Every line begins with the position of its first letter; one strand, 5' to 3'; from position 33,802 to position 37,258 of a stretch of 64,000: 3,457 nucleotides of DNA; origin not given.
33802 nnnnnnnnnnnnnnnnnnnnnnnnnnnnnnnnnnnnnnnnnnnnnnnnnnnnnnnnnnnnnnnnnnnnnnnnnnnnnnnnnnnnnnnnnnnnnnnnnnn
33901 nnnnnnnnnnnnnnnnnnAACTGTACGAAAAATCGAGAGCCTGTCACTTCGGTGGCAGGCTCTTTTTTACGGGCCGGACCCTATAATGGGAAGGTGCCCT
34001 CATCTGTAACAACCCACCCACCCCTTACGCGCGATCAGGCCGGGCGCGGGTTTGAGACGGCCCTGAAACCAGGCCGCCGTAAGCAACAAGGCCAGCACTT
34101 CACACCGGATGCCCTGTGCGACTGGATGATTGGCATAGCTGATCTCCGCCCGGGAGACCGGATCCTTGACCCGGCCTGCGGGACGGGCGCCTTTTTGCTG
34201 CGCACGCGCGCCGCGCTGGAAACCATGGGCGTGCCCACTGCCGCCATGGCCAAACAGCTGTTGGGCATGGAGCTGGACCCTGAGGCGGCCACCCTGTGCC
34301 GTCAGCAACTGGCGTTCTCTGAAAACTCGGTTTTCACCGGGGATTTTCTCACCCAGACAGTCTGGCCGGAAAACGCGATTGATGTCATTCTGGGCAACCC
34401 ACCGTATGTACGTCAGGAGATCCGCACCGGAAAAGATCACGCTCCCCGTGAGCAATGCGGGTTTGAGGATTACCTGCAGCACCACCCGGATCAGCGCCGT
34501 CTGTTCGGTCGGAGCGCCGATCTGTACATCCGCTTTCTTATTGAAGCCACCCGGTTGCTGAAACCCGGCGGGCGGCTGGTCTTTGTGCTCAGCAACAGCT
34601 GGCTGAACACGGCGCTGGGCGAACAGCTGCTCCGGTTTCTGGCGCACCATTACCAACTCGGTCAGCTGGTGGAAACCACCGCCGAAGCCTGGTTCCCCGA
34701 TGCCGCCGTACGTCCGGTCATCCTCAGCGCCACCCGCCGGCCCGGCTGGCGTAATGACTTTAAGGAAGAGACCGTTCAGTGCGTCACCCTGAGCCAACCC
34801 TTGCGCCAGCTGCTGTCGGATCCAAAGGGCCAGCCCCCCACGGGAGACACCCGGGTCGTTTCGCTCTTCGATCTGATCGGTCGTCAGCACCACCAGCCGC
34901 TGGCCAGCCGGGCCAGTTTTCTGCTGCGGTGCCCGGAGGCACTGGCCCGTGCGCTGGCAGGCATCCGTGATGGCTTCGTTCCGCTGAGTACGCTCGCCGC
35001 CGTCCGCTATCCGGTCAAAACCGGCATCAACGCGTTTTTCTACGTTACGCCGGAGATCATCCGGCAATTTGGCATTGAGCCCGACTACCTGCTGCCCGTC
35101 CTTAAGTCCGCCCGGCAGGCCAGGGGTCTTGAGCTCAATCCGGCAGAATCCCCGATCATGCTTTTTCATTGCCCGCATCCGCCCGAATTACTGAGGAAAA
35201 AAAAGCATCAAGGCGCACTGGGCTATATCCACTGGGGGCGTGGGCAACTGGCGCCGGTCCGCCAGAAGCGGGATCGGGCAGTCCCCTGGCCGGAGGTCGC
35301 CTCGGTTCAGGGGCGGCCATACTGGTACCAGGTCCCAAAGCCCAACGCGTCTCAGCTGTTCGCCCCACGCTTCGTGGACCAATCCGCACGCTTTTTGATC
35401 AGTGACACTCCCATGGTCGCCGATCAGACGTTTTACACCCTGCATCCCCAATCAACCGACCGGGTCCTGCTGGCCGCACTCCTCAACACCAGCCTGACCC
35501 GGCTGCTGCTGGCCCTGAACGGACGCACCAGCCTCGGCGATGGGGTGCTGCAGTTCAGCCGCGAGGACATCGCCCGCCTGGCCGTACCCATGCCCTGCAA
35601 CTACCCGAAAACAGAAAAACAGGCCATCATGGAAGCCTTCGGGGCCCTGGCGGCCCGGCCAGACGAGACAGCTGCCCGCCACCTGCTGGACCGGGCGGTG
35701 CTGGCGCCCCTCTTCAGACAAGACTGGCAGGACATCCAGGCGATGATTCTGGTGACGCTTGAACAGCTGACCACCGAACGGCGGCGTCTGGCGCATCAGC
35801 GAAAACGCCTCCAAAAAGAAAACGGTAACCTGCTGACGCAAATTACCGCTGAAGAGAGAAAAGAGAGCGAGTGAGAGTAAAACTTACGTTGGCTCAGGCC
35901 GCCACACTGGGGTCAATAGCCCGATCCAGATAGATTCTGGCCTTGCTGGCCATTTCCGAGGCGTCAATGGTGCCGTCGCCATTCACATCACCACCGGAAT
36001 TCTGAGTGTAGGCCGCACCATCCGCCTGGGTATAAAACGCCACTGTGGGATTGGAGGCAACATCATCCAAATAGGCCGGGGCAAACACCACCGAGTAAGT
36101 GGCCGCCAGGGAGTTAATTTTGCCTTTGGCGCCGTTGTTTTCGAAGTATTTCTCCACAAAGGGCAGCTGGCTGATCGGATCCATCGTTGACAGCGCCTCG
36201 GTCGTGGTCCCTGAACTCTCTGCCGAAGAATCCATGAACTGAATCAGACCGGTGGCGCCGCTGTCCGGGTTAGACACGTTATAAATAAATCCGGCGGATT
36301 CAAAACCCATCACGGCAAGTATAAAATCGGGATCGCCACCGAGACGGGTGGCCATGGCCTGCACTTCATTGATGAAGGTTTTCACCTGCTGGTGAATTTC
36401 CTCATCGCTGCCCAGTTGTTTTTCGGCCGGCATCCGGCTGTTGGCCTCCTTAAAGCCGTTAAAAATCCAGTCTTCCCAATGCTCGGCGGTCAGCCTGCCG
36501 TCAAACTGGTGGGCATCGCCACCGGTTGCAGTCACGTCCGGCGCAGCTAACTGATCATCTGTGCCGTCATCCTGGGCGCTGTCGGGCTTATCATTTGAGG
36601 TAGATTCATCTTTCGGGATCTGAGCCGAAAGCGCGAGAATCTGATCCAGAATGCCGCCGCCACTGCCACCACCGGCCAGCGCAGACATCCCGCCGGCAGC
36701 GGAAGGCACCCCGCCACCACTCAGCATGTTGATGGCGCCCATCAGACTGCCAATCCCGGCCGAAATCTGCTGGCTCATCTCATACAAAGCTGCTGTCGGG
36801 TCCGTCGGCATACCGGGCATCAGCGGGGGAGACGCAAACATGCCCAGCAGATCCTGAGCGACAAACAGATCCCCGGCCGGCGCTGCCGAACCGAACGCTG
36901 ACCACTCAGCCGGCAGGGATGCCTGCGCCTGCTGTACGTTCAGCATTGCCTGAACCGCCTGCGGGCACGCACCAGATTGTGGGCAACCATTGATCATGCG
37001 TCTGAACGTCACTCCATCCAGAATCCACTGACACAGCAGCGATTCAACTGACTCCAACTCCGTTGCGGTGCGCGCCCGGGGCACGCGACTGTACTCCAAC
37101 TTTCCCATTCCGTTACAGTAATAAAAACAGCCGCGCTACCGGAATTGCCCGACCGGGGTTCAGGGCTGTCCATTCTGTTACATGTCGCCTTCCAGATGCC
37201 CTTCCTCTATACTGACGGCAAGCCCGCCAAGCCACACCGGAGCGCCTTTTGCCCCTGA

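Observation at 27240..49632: A recurrent AT-rich promoter-like motif (core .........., upstream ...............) defines a small regulon in an otherwise GC-rich window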

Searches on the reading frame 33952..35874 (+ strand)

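Call 20: search_protein_families(library=pfam, proteins=[window:33952-35874:+], max_evalue=0.001)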
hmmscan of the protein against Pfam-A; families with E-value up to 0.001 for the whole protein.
window:33952-35874:+ (640 aa): 5 families
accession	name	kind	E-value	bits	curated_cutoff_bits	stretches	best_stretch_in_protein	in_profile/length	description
PF02384.22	N6_Mtase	-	2.7e-17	63.5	20.4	1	42-221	21-191/311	N-6 DNA Methylase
PF07669.17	Eco57I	-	1.7e-14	54.7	25.3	1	139-247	71-170/171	Eco57I restriction-modification methylase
PF01170.24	UPF0020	-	3.6e-09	37.1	22.3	1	42-154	3-133/197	RMKL-like, methyltransferase domain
PF13847.12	Methyltransf_31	-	8.5e-06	26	27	1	66-215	2-113/145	Methyltransferase domain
PF08241.18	Methyltransf_11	-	0.00038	21.5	21.2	0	72-147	1-65/95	Methyltransferase domain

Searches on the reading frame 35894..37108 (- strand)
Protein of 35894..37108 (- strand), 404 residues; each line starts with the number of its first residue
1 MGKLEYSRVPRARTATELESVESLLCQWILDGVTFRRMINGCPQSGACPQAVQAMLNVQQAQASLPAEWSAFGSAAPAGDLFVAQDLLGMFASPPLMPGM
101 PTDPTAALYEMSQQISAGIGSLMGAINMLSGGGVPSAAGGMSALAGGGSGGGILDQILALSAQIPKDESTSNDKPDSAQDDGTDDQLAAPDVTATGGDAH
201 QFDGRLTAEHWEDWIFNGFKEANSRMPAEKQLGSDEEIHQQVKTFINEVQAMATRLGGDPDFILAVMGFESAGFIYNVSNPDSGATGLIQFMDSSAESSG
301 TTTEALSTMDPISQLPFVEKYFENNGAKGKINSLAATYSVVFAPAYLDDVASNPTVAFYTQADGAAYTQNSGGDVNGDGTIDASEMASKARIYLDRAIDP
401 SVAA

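Call 20: search_protein_families(library=pfam, proteins=[window:35894-37108:-], max_evalue=0.001)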
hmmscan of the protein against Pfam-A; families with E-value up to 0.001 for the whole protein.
window:35894-37108:- (404 aa): 1 family
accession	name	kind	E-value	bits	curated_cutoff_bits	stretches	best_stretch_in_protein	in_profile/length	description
PF01464.25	SLT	-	4.3e-05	23.5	21.3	1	250-325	4-79/117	Transglycosylase SLT domain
